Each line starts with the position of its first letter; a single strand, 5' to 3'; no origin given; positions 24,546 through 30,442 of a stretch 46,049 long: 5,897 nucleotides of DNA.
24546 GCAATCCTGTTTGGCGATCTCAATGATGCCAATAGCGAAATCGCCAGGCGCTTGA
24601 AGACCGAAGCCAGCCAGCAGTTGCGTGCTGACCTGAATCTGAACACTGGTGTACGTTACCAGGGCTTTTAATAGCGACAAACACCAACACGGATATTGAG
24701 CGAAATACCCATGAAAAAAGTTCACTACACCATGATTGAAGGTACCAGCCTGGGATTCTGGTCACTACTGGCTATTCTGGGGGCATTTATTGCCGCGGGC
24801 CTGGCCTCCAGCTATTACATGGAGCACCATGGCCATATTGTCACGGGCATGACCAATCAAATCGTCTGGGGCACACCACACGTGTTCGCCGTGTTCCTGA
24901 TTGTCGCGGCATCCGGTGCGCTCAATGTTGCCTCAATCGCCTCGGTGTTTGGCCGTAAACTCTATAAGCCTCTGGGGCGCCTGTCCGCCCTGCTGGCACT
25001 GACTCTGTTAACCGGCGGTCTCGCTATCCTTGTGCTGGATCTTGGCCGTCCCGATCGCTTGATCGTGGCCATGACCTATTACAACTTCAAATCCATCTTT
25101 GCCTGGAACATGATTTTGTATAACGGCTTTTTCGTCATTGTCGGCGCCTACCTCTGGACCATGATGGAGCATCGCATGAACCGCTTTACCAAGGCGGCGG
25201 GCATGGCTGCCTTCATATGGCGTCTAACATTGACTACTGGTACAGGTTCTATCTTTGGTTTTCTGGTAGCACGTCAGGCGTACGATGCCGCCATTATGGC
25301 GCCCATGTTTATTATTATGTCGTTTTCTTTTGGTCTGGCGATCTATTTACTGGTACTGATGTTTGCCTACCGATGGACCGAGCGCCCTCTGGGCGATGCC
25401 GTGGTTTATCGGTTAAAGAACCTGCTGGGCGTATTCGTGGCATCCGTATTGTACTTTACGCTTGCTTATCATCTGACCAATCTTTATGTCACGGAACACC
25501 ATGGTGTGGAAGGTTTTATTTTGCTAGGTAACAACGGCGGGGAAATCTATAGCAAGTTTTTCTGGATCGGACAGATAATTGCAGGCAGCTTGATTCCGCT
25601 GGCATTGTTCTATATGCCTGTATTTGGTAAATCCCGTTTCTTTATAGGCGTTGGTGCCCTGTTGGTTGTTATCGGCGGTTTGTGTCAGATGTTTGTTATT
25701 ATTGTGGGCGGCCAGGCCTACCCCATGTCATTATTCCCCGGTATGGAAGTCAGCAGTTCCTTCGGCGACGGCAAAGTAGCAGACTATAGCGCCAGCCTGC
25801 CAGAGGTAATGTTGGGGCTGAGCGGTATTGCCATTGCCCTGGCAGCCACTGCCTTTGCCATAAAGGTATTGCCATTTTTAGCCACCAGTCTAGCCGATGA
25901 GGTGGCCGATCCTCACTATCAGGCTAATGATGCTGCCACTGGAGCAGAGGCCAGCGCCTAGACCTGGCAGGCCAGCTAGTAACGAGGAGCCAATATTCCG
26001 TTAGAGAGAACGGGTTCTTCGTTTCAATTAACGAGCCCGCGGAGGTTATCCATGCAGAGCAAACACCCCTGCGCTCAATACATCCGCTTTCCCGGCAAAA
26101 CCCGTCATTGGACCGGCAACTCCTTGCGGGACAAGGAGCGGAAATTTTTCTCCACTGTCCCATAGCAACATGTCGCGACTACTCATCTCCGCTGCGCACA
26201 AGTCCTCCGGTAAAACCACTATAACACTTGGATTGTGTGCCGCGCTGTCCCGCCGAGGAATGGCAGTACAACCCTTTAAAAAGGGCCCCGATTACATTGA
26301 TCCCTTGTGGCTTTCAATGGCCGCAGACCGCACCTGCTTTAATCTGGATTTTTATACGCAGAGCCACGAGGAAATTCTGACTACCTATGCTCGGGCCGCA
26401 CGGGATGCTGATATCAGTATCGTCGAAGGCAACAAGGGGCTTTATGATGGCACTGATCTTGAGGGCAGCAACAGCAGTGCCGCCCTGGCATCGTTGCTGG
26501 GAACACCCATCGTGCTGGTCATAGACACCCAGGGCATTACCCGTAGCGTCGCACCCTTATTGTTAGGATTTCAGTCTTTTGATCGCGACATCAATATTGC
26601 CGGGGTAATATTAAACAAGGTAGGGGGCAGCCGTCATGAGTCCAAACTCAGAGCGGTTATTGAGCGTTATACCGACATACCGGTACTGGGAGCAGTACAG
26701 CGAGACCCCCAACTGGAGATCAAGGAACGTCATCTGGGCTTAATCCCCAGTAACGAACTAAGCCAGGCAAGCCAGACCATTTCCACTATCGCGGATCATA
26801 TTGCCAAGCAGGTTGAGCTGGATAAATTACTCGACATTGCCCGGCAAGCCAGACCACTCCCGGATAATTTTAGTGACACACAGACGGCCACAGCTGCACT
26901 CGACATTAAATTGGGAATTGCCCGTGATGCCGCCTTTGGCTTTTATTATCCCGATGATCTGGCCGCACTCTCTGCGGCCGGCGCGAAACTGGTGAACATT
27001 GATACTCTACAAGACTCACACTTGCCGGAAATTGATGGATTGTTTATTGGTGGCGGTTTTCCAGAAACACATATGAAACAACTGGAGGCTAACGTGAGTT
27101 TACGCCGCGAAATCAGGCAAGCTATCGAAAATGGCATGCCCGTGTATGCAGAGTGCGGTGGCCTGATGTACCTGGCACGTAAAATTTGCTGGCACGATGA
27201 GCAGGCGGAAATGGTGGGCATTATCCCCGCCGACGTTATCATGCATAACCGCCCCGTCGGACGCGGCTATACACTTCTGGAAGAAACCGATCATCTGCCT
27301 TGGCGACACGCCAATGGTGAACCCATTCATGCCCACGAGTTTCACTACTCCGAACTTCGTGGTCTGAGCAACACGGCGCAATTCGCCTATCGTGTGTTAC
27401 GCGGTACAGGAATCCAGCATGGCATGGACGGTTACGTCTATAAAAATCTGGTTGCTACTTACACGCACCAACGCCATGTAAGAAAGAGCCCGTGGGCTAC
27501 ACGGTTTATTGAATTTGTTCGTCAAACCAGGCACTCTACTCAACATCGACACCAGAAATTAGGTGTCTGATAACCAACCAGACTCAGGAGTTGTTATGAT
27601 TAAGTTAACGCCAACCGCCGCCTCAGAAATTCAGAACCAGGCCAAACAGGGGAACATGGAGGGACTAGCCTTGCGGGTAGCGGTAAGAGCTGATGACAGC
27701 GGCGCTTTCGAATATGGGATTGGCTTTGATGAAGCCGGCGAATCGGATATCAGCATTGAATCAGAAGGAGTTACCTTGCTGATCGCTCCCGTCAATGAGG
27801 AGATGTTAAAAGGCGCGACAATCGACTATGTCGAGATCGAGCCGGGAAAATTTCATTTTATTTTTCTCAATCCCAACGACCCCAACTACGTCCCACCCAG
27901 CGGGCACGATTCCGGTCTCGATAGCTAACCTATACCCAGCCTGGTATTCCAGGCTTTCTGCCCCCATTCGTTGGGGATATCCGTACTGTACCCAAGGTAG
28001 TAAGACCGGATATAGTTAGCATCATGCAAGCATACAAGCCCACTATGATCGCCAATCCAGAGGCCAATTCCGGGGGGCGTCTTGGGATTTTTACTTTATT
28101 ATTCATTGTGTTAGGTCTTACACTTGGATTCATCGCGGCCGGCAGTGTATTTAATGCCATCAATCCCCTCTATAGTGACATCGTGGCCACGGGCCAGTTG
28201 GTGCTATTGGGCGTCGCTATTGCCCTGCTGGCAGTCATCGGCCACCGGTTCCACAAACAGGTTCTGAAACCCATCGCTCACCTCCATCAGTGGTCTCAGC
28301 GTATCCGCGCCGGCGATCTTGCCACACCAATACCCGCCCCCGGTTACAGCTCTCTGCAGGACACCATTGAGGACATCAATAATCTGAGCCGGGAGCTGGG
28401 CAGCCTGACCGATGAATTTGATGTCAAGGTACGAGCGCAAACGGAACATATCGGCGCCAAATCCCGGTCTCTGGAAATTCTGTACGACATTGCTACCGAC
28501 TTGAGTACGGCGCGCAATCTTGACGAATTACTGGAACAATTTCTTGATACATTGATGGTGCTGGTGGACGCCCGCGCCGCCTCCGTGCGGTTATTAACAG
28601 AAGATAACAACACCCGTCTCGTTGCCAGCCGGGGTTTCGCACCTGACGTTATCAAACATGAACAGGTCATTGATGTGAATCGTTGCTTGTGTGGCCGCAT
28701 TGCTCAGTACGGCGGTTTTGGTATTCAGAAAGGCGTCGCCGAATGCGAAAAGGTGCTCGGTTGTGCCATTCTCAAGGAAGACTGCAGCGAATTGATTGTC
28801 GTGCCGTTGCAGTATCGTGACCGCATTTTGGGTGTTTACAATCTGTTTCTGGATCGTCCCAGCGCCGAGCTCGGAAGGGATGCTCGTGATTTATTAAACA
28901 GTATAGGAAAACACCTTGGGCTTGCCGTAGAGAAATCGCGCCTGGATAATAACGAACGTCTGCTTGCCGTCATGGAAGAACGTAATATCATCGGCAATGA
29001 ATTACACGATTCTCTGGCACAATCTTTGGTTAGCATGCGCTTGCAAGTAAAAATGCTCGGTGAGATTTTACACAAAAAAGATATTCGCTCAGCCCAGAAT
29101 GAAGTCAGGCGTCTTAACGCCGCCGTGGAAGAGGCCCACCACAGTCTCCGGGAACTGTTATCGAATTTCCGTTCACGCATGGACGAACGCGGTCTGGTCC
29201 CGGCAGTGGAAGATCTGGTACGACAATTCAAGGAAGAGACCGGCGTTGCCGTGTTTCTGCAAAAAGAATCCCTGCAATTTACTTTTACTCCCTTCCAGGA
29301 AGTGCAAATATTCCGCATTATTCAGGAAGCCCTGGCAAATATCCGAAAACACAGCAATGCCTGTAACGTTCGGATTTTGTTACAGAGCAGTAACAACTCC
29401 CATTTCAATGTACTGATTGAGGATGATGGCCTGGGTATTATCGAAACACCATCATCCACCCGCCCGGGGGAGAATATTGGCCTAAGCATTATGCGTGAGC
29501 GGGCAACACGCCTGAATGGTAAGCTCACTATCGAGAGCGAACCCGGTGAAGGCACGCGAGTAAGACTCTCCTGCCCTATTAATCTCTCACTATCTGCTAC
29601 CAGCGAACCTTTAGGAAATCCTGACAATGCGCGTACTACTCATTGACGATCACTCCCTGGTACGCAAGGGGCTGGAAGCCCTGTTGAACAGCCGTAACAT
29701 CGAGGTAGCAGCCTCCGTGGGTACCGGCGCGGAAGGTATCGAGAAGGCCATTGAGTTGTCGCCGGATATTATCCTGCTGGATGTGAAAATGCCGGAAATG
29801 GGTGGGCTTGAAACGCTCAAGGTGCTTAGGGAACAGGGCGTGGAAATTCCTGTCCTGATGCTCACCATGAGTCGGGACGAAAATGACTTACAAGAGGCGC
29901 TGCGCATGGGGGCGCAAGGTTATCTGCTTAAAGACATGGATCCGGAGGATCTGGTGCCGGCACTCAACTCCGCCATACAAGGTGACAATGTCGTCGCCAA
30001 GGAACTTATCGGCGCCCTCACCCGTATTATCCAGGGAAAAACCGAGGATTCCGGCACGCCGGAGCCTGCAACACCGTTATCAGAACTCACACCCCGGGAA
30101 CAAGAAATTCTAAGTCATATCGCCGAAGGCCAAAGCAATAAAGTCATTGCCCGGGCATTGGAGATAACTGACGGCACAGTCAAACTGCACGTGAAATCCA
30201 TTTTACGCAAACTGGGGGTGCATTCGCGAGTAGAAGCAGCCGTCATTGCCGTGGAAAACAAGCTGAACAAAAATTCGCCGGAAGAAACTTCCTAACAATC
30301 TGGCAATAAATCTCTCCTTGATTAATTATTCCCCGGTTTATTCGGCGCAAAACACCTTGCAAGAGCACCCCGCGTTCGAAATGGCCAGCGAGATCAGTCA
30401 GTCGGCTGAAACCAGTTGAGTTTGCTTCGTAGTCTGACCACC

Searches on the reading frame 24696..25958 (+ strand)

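Call 11: search_protein_families(library=ncbifam, proteins=[window:24696-25958:+], max_evalue=0.00001)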
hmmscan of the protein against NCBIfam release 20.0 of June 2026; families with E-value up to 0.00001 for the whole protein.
window:24696-25958:+ (421 aa): 3 families
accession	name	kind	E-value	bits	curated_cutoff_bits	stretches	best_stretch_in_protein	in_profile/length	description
NF045798.1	DsrP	equivalog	8.8e-18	64.8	350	1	18-256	9-239/346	sulfate reduction electron transfer complex DsrMKJOP subunit DsrP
TIGR03148.1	cyt_nit_nrfD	equivalog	1.1e-07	31.4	347.6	0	53-166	5-121/316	cytochrome c nitrite reductase subunit NrfD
NF041784.1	mnquin_red_QrcD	equivalog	6.6e-07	28.9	570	0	21-348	18-365/408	menaquinone reductase integral membrane subunit QrcD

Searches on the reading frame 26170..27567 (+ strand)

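Call 11: search_protein_families(library=ncbifam, proteins=[window:26170-27567:+], max_evalue=0.00001)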
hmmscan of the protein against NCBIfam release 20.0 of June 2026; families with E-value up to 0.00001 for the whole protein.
window:26170-27567:+ (466 aa): 12 families
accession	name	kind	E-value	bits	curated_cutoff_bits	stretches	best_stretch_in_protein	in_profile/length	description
NF033195.1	F430_CfbB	exception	8.3e-141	469.9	560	1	3-447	1-450/451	Ni-sirohydrochlorin a,c-diamide synthase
NF002204.1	PRK01077.1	equivalog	5.3e-135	450.6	254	1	1-434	1-418/420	cobyrinic acid a,c-diamide synthase CobB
TIGR00379.1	cobB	subfamily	5.9e-134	447.3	261.4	1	5-449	3-446/449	cobyrinic/hydrogenobyrinic acid a,c-diamide synthase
NF053748.1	bifunc_CobBC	exception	5.1e-111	372.4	950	1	2-457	2-450/797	bifunctional hydrogenobyrinic acid a,c-diamide synthase/histidinol phosphate aminotransferase CobBC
NF010471.0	PRK13896.1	equivalog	3.3e-82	276.8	693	1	3-435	3-420/433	cobyrinic acid a,c-diamide synthase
NF001989.1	PRK00784.1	equivalog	4.7e-13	48.6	273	0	4-37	3-36/480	cobyric acid synthase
TIGR00313.1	cobQ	equivalog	9.6e-11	41.2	309.9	0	6-37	3-34/477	cobyric acid synthase CobQ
TIGR03800.1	PLP_synth_Pdx2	equivalog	5.9e-09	36.1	105.55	1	264-350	15-96/184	pyridoxal 5'-phosphate synthase glutaminase subunit PdxT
NF052463.1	L2IsogltmlsynGatDStaph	equivalog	1.9e-08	34.4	450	1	273-345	36-108/237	lipid II isoglutaminyl synthase subunit GatD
NF004167.0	PRK05632.1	equivalog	2e-08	33.3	418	1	2-215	3-235/708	phosphate acetyltransferase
NF004921.0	PRK06278.1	equivalog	4.1e-08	32.6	354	1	4-224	242-458/482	cobyrinic acid a,c-diamide synthase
TIGR01969.1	minD_arch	subfamily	5.2e-06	25.8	201.75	0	139-214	158-233/251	cell division ATPase MinD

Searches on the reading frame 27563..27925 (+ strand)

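Call 11: search_protein_families(library=ncbifam, proteins=[window:27563-27925:+], max_evalue=0.00001)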
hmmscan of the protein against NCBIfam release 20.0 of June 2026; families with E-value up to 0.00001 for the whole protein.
window:27563-27925:+ (121 aa): 5 families
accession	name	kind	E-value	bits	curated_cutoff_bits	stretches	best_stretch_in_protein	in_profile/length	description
NF010147.0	PRK13623.1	equivalog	1.6e-14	54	117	1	11-106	8-103/115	iron-sulfur cluster insertion protein ErpA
TIGR00049.1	TIGR00049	subfamily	2.3e-13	50.2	58.8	1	13-106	1-94/106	iron-sulfur cluster assembly accessory protein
TIGR01997.1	sufA_proteo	equivalog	2.4e-10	40.5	136.2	1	12-107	2-96/107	Fe-S cluster assembly scaffold SufA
TIGR02011.1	IscA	equivalog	5.9e-07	29.7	150.6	1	13-105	1-92/105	iron-sulfur cluster assembly protein IscA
NF007049.0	PRK09502.1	equivalog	9.6e-06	25.7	181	0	13-105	3-94/107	iron-sulfur cluster assembly protein IscA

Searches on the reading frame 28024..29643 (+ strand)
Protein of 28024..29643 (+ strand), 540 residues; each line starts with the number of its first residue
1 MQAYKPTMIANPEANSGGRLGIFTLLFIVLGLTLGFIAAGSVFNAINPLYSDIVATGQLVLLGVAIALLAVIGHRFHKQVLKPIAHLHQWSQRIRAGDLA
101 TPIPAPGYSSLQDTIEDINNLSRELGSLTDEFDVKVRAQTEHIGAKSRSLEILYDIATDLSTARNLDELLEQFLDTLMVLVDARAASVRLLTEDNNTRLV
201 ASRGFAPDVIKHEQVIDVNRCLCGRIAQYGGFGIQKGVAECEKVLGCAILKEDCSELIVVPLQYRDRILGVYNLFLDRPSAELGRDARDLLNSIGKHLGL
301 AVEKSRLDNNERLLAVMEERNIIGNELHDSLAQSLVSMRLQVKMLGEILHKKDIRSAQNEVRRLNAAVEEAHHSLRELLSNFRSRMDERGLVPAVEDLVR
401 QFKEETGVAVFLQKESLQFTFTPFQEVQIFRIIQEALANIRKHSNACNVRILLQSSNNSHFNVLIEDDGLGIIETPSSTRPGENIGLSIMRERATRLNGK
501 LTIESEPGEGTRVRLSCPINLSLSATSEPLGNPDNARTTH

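Call 11: search_protein_families(library=ncbifam, proteins=[window:28024-29643:+], max_evalue=0.00001)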
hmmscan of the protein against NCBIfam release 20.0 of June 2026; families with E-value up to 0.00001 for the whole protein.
window:28024-29643:+ (540 aa): 14 families
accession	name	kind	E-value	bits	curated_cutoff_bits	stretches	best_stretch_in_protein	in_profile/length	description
NF008184.0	PRK10935.1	equivalog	3.4e-64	217.5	553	2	284-518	328-558/565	nitrate/nitrite two-component system sensor histidine kinase NarQ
NF007896.0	PRK10600.1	equivalog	1.5e-46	159.2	578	2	281-516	352-582/598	nitrate/nitrite two-component system sensor histidine kinase NarX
NF052443.1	SensHisKinMctS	equivalog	1.6e-33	115.7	700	1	317-522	248-451/457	two-component system sensor histidine kinase MctS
NF008649.0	PRK11644.1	equivalog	1.3e-24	86.8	408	1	311-518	294-495/499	signal transduction histidine-protein kinase/phosphatase UhpB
NF052531.1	Strep_LiaS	equivalog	5.6e-19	68.6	450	1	303-519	118-327/328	envelope stress sensor histidine kinase LiaS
NF047786.1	his_kin_MadS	equivalog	9.3e-15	54.7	500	1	300-518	211-434/434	MadS family sensor histidine kinase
NF040691.1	MtrAB_MtrB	equivalog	2.4e-12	46.6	450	1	386-530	346-503/507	MtrAB system histidine kinase MtrB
NF047322.1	HK_morpho_MacS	equivalog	3.7e-12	46.1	300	1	304-518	167-367/367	MacS family sensor histidine kinase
NF033092.0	HK_WalK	equivalog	5.6e-07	28.5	725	0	480-518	555-593/594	cell wall metabolism sensor histidine kinase WalK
NF008543.0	PRK11466.1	equivalog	6.2e-07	27.7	982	0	428-527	561-670/914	TMAO reductase system sensor histidine kinase/response regulator TorS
NF007898.0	PRK10604.1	equivalog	8.6e-07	28.5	478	0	296-523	192-427/433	two-component system sensor histidine kinase RstB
NF007004.0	PRK09467.1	equivalog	1.2e-06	27.6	415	0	59-131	158-231/440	two-component system sensor histidine kinase EnvZ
NF008318.0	PRK11107.1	equivalog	1.3e-06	26.8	890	0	49-136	173-258/920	two-component sensor histidine kinase BarA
NF038263.1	prot_phos_SiaA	equivalog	3.8e-06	25.7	700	1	52-146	306-400/658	biofilm regulation protein phosphatase SiaA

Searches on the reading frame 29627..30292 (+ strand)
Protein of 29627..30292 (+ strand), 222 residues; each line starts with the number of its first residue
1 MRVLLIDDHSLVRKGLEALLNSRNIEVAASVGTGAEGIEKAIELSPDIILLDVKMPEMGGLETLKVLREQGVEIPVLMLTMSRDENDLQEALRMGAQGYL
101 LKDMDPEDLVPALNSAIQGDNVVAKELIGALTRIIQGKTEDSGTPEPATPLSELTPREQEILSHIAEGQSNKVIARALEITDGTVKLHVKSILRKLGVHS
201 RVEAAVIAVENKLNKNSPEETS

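Call 11: search_protein_families(library=ncbifam, proteins=[window:29627-30292:+], max_evalue=0.00001)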
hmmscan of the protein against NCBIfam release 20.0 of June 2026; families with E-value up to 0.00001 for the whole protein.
window:29627-30292:+ (222 aa): 95 families (the best 25 are shown)
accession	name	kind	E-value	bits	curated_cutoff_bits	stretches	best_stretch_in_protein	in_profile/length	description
NF007935.0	PRK10651.1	equivalog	5e-66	222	250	1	2-212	8-214/216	two-component system response regulator NarL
NF007708.0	PRK10403.1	equivalog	1.3e-47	162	343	1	2-211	8-211/215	nitrate/nitrite response regulator protein NarP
NF052445.1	RespRegMctR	equivalog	1.4e-43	148.7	300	1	2-213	3-204/205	two-component system response regulator MctR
NF047785.1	respo_reg_MadR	equivalog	6.6e-39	133.4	300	1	1-209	1-204/209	MadR family response regulator transcription factor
NF011896.0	PRK15369.1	equivalog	1.2e-34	119.7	242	1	2-207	5-203/211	two component system response regulator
NF007018.1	PRK09483.1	equivalog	1.5e-30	106.4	280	1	2-214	3-209/217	UvrY/SirA/GacA family response regulator transcription factor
NF006900.1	PRK09390.1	equivalog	4.7e-26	91.6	255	1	3-203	7-192/203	response regulator FixJ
NF041830.1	RR_TF_ErdR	exception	2.5e-24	86.2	390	1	3-207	4-204/213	response regulator transcription factor ErdR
NF007419.0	PRK09958.1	equivalog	2.8e-21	76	251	1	1-213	1-203/204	acid-sensing system DNA-binding response regulator EvgA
NF007685.0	PRK10360.1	equivalog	1.9e-20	73.5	258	1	2-205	3-189/196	response regulator transcription factor UhpA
NF007403.0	PRK09935.1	equivalog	2.9e-19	69.5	271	1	3-205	6-201/210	fimbria biosynthesis transcriptional regulator FimZ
NF001965.0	PRK00742.1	subfamily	5.2e-19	68.7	293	1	1-104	4-109/357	chemotaxis-specific protein-glutamate methyltransferase CheB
NF045991.1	RespRegCtrARhodob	equivalog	8.5e-19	68.2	350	1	1-118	1-117/224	response regulator transcription factor CtrA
NF040749.1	tetrathio_RR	equivalog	1e-18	67.7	290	1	3-202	2-182/191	tetrathionate respiration response regulator TtrR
NF045505.1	RR_RssB_Pseudo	equivalog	3.6e-18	65.8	700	1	2-105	7-109/394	two-component system response regulator RssB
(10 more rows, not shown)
